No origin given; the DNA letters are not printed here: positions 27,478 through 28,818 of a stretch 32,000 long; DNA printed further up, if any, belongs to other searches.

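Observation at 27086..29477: Translationally coupled triad of paralogous zinc-ribbon proteins, two of them tail-anchored in the membrane: candidate undescribed system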

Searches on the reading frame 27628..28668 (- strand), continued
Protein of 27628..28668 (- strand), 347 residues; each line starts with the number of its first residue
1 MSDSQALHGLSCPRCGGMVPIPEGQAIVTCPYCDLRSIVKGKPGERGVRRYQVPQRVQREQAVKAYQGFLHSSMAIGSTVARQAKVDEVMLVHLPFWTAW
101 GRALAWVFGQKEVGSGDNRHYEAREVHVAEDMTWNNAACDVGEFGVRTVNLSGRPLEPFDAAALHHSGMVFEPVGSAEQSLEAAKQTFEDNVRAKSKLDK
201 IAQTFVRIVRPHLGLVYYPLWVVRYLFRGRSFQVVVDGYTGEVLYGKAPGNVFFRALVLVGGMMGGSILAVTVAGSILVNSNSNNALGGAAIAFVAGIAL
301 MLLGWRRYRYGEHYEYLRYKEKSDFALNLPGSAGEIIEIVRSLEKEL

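Call 60: list_cluster_members(proteins=[P0374, P0376, P0379, P0383, P0387, P0395, P0401, P0409, P0418, P0433])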
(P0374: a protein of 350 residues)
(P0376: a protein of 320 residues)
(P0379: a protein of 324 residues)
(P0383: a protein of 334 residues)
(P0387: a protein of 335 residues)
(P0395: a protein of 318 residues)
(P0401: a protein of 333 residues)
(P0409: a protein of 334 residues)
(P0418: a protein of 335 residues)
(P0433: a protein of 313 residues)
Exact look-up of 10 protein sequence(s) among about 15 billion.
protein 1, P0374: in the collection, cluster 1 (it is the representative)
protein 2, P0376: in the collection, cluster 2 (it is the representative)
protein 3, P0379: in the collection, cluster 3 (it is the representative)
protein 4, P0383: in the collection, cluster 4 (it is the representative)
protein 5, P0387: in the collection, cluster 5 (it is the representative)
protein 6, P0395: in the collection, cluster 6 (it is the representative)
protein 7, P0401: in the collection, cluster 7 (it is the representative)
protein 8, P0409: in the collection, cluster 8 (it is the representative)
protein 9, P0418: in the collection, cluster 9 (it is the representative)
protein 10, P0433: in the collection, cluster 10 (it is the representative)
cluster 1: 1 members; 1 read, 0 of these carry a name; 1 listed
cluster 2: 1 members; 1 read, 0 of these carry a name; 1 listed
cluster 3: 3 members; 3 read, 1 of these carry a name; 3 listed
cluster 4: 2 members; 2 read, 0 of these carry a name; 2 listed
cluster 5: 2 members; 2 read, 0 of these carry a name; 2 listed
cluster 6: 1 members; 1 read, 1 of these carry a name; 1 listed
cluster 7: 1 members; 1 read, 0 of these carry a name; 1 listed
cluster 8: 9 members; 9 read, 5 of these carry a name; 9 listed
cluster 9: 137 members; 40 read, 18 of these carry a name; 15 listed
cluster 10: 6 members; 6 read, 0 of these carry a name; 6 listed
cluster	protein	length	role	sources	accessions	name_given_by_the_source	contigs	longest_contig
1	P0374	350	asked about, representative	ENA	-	-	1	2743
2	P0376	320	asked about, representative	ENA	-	-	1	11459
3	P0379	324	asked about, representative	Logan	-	-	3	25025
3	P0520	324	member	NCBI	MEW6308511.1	MAG: hypothetical protein AB1492_05640 [Bacillota bacterium]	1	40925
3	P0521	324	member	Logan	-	-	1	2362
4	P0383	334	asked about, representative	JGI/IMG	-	-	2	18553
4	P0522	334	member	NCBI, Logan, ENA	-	-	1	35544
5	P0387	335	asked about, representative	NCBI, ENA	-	-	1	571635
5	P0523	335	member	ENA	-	-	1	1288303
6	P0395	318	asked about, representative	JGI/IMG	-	hypothetical protein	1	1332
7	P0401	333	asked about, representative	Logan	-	-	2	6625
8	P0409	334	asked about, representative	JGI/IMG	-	hypothetical protein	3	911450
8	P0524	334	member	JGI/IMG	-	hypothetical protein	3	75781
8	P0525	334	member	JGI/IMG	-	hypothetical protein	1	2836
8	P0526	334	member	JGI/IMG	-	hypothetical protein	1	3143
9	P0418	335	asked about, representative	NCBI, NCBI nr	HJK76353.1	MAG TPA: hypothetical protein O0X03_01890 [Methanocorpusculum sp.] | hypothetical protein [Methanocorpusculum sp.]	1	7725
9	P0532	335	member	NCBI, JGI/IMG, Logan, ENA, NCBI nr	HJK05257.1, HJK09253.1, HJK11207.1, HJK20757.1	MAG TPA: hypothetical protein O0X46_03375 [Methanocorpusculum sp.] | hypothetical protein [Candidatus Methanocorpusculum faecipullorum]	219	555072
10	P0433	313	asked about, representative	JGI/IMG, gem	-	-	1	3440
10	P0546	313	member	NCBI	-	-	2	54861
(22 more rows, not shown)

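Call 61: find_encoding_contigs(protein=P0520, flank=7000, max_places=1)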
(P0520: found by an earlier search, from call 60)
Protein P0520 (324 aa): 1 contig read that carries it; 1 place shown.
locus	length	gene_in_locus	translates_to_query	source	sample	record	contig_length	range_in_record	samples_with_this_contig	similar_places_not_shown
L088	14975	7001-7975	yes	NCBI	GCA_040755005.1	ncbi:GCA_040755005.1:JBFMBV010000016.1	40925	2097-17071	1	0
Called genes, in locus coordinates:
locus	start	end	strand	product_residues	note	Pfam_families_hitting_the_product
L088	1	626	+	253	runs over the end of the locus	PF01872:RibD_C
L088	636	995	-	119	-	PF00892:EamA, PF00893:Multi_Drug_Res (weak)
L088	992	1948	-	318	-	PF01545:Cation_efflux, PF16916:ZT_dimer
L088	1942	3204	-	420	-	PF04389:Peptidase_M28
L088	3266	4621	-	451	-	PF03448:MgtE_N, PF00571:CBS, PF01769:MgtE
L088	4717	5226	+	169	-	-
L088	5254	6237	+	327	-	PF13421:Band_7_1, PF01145:Band_7, PF13240:Zn_Ribbon_1 (weak)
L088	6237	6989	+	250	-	-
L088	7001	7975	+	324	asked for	-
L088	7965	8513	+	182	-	-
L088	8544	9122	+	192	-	PF03358:FMN_red (weak)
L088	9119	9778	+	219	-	-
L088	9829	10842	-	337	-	PF20903:SPL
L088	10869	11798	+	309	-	PF00892:EamA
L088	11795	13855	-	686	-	PF00912:Transgly, PF00905:Transpeptidase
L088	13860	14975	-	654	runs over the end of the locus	PF13641:Glyco_tranf_2_3 (weak), PF13632:Glyco_trans_2_3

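Call 62: find_encoding_contigs(protein=P0532, flank=7000, max_places=1)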
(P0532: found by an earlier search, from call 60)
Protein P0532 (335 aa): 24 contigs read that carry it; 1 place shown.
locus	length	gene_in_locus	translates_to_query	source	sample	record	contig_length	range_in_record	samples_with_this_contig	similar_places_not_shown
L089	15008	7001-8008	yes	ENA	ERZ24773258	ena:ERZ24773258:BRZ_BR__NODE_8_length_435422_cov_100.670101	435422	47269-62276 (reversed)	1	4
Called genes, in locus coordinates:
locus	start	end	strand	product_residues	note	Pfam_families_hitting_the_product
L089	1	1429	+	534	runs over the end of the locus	PF04998:RNA_pol_Rpb1_5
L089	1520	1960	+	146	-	PF00254:FKBP_C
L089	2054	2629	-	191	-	PF01613:Flavin_Reduct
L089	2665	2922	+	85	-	PF04024:PspC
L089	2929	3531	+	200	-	PF17884:DUF5591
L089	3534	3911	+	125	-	PF01205:Impact_N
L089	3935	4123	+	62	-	-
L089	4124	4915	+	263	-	PF01975:SurE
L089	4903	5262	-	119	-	-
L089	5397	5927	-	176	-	-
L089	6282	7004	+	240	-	-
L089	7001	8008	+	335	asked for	-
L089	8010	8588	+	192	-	-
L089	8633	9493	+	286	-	PF01040:UbiA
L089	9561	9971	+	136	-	-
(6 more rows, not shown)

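Call 63: find_encoding_contigs(protein=P0523, flank=7000, max_places=1)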
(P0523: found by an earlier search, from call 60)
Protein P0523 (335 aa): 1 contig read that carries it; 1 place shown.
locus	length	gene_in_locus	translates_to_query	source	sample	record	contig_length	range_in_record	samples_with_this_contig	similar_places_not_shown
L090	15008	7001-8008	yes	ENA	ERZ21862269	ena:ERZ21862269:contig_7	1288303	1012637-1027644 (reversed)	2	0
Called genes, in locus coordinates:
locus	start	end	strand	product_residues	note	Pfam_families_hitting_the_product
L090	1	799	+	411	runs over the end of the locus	-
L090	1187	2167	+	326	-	PF12796:Ank_2 (weak), PF00023:Ank, PF13606:Ank_3 (weak), PF00023:Ank (weak), PF12796:Ank_2, PF13637:Ank_4, PF13857:Ank_5 (weak), PF12796:Ank_2, +1 more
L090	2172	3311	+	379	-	-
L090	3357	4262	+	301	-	PF12796:Ank_2, PF00023:Ank (weak), PF13637:Ank_4, PF00023:Ank, PF13637:Ank_4, PF13857:Ank_5, PF12796:Ank_2, PF13637:Ank_4, +2 more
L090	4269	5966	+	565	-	-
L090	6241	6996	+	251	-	-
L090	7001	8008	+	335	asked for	-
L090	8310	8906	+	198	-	-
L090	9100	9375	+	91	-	-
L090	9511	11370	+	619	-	PF00672:HAMP, PF00989:PAS (weak), PF08448:PAS_4 (weak), PF13426:PAS_9 (weak), PF00512:HisKA, PF02518:HATPase_c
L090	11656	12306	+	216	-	PF00072:Response_reg, PF13428:TPR_14 (faint), PF00515:TPR_1 (faint), PF13181:TPR_8 (faint), PF07719:TPR_2 (faint)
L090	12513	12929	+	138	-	PF02254:TrkA_N, PF03446:NAD_binding_2 (weak)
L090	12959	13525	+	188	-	PF04017:DUF366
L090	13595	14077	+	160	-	PF18306:LDcluster4, PF03641:Lysine_decarbox (weak)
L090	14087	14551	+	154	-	-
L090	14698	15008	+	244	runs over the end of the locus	PF00535:Glycos_transf_2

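Call 64: find_encoding_contigs(protein=P0409, flank=7000, max_places=1)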
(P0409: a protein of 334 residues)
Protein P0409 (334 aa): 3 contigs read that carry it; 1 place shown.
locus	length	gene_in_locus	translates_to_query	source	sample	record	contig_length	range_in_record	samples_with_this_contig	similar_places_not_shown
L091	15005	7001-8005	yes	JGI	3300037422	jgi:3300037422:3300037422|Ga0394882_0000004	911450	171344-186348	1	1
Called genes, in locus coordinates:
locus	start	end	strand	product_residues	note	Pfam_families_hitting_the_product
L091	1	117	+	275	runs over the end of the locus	PF02353:CMAS, PF01209:Ubie_methyltran, PF13489:Methyltransf_23 (weak), PF13847:Methyltransf_31, PF08241:Methyltransf_11, PF08242:Methyltransf_12, PF13649:Methyltransf_25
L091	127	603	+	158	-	PF06718:DUF1203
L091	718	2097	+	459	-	PF01212:Beta_elim_lyase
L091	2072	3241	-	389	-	PF13439:Glyco_transf_4, PF13579:Glyco_trans_4_4, PF13477:Glyco_trans_4_2, PF00534:Glycos_transf_1, PF13692:Glyco_trans_1_4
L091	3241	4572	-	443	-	PF01593:Amino_oxidase, PF13450:NAD_binding_8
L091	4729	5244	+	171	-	-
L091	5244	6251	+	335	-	PF13421:Band_7_1, PF01145:Band_7, PF13240:Zn_Ribbon_1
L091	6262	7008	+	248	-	-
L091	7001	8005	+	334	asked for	-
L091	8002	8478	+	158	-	-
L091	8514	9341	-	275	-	PF05721:PhyH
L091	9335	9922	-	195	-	PF13505:OMP_b-brl (weak)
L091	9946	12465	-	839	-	PF00756:Esterase (weak), PF02129:Peptidase_S15 (faint), PF00326:Peptidase_S9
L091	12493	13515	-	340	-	PF00953:Glycos_transf_4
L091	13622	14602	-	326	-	PF00535:Glycos_transf_2, PF13641:Glyco_tranf_2_3, PF13632:Glyco_trans_2_3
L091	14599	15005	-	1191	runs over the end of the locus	PF04932:Wzy_C, PF14559:TPR_19 (faint), PF13431:TPR_17 (faint), PF04932:Wzy_C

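Call 76: search_protein_families(library=pfam, proteins=[L088:4717-5223:+, L091:4729-5241:+, L088:5254-6234:+, L091:5244-6248:+, L088:8544-9119:+, L088:9119-9775:+, L090:4269-5963:+], max_evalue=0.01)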
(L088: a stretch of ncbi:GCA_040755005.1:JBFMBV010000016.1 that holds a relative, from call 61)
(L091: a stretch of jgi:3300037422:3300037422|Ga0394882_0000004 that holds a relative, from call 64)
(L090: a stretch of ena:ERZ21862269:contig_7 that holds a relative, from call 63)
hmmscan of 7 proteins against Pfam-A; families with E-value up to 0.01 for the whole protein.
L088:4717-5223:+ (169 aa): 0 families

L091:4729-5241:+ (171 aa): 0 families

L088:5254-6234:+ (327 aa): 4 families
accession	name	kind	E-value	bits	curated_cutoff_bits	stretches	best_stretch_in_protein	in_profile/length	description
PF13421.11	Band_7_1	-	4.4e-60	203.3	24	1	17-227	1-210/211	SPFH domain-Band 7 family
PF01145.31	Band_7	-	1.3e-17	64.9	23.6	1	35-247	2-176/176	SPFH domain / Band 7 family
PF13240.11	Zn_Ribbon_1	-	5.8e-07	29.5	25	1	304-325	1-22/23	zinc-ribbon domain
PF12773.13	DZR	-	0.00012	22.6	27.3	1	304-323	26-45/45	Double zinc ribbon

L091:5244-6248:+ (335 aa): 6 families
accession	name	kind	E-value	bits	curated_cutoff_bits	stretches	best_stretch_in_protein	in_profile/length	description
PF13421.11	Band_7_1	-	1.6e-57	195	24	1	30-230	10-210/211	SPFH domain-Band 7 family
PF01145.31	Band_7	-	2.8e-13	50.7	23.6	1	38-228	2-160/176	SPFH domain / Band 7 family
PF13240.11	Zn_Ribbon_1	-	3.4e-09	36.7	25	2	312-334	1-23/23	zinc-ribbon domain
PF12773.13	DZR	-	3e-05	24.5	27.3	1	310-331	12-31/45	Double zinc ribbon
PF17032.10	Zn_ribbon_15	-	0.0017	19.5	28.9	1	307-331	49-73/73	zinc-ribbon family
PF13248.11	Zn_ribbon_3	-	0.0069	16.3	27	0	313-333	5-25/26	zinc-ribbon domain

L088:8544-9119:+ (192 aa): 1 family
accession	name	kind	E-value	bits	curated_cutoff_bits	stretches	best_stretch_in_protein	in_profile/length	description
PF03358.20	FMN_red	-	1.3e-06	28.5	24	1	30-104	30-98/152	NADPH-dependent FMN reductase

L088:9119-9775:+ (219 aa): 1 family
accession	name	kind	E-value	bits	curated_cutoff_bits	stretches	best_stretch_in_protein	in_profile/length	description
PF03358.20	FMN_red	-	0.00025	21.1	24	0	6-94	4-112/152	NADPH-dependent FMN reductase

L090:4269-5963:+ (565 aa): 0 families

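Call 78: find_encoding_contigs(protein=P0546, flank=7000, max_places=1)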
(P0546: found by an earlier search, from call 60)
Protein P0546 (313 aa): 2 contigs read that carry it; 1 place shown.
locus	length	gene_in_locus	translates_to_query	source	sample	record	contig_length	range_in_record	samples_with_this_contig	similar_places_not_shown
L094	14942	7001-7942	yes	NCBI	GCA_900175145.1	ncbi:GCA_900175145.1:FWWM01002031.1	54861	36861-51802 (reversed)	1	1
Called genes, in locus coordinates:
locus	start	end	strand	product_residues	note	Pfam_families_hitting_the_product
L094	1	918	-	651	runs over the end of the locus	PF00009:GTP_EFTU, PF22042:EF-G_D2, PF03144:GTP_EFTU_D2 (weak), PF14492:EFG_III, PF03764:EFG_IV, PF00679:EFG_C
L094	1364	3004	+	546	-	PF00753:Lactamase_B (faint), PF12706:Lactamase_B_2 (faint), PF07521:RMMBL (weak)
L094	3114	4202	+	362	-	PF01546:Peptidase_M20, PF07687:M20_dimer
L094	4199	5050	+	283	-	PF01048:PNP_UDP_1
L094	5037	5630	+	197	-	PF01121:CoaE, PF13238:AAA_18 (weak)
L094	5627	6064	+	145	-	PF01475:FUR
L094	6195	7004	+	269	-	PF21344:Zn_ribbon_LysW (faint), PF23548:Zn_ribbon_FGT1_2 (weak)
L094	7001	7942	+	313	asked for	-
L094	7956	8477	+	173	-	-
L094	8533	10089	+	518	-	PF02366:PMT, PF13231:PMT_2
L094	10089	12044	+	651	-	PF13086:AAA_11, PF13245:AAA_19 (weak), PF13604:AAA_30 (weak), PF13087:AAA_12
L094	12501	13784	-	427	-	-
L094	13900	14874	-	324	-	PF06071:YchF-GTPase_C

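Call 79: find_encoding_contigs(protein=P0416, flank=7000, max_places=1)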
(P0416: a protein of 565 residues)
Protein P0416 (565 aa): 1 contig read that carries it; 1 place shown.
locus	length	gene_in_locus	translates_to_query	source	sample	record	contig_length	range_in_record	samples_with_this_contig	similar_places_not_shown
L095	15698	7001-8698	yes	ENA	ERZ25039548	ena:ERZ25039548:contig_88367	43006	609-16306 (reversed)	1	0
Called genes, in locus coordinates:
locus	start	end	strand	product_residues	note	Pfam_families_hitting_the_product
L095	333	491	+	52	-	-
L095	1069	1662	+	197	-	-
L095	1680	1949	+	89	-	-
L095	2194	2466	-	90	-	PF01184:Gpr1_Fun34_YaaH (weak)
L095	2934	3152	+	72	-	-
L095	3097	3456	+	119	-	-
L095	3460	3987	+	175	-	-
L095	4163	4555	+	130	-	-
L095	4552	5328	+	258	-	-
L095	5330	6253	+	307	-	-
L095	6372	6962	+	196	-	-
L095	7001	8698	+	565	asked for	-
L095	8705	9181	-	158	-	PF01161:PBP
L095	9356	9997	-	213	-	PF01161:PBP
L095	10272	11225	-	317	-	PF01061:ABC2_membrane (weak), PF12679:ABC2_membrane_2 (weak)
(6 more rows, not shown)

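Call 80: search_solved_structures(query=A4, max_evalue=10)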
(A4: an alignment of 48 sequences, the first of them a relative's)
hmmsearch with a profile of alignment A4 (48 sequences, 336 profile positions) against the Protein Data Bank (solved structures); distinct sequences matched with E-value up to 10: 50.
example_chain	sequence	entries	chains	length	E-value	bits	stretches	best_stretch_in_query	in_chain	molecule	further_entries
4qiw_P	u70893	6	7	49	0.0058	18.9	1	11-47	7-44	DNA-directed RNA polymerase subunit P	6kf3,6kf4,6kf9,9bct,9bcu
9egv_A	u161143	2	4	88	0.0068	18.7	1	8-38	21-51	RanBP-type and C3HC4-type zinc finger-containing protein 1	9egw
5k2m_E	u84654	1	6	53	0.0095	18.2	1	10-40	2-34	Probable lysine biosynthesis protein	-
3wwl_A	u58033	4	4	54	0.019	17.2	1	11-42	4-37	Alpha-aminoadipate carrier protein LysW | OrfF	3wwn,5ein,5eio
9fhl_W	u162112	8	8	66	0.02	17.1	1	5-40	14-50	Small ribosomal subunit protein eS27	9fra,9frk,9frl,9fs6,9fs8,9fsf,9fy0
1s72_Z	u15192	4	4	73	0.026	16.7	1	6-36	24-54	50S ribosomal protein L37Ae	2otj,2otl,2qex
3g4s_Z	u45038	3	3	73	0.026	16.7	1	6-36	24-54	50S ribosomal protein L37Ae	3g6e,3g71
2kpi_A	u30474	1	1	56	0.032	16.5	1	5-50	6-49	Uncharacterized protein SCO3027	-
1vq4_Z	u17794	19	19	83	0.032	16.5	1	6-36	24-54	50S ribosomal protein L37Ae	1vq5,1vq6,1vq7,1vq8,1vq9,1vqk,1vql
9e71_BY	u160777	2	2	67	0.036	16.3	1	6-38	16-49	Small ribosomal subunit protein eS27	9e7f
2qa4_Z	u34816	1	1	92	0.039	16.2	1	6-36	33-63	50S ribosomal protein L37Ae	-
3cpw_Y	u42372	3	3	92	0.039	16.2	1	6-36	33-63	50S ribosomal protein L37Ae | RPL37AE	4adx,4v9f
3cc2_Z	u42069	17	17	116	0.063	15.5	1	6-36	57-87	50S ribosomal protein L37Ae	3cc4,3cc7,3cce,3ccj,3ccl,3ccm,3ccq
8eaz_A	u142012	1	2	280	0.067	15.4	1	8-38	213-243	RanBP-type and C3HC4-type zinc finger-containing protein 1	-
8hil_L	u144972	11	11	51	0.069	15.4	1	3-41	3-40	DNA-directed RNA polymerases II, IV and V subunit 12 | DNA-directed RNA polymerase II, IV and V subunit 12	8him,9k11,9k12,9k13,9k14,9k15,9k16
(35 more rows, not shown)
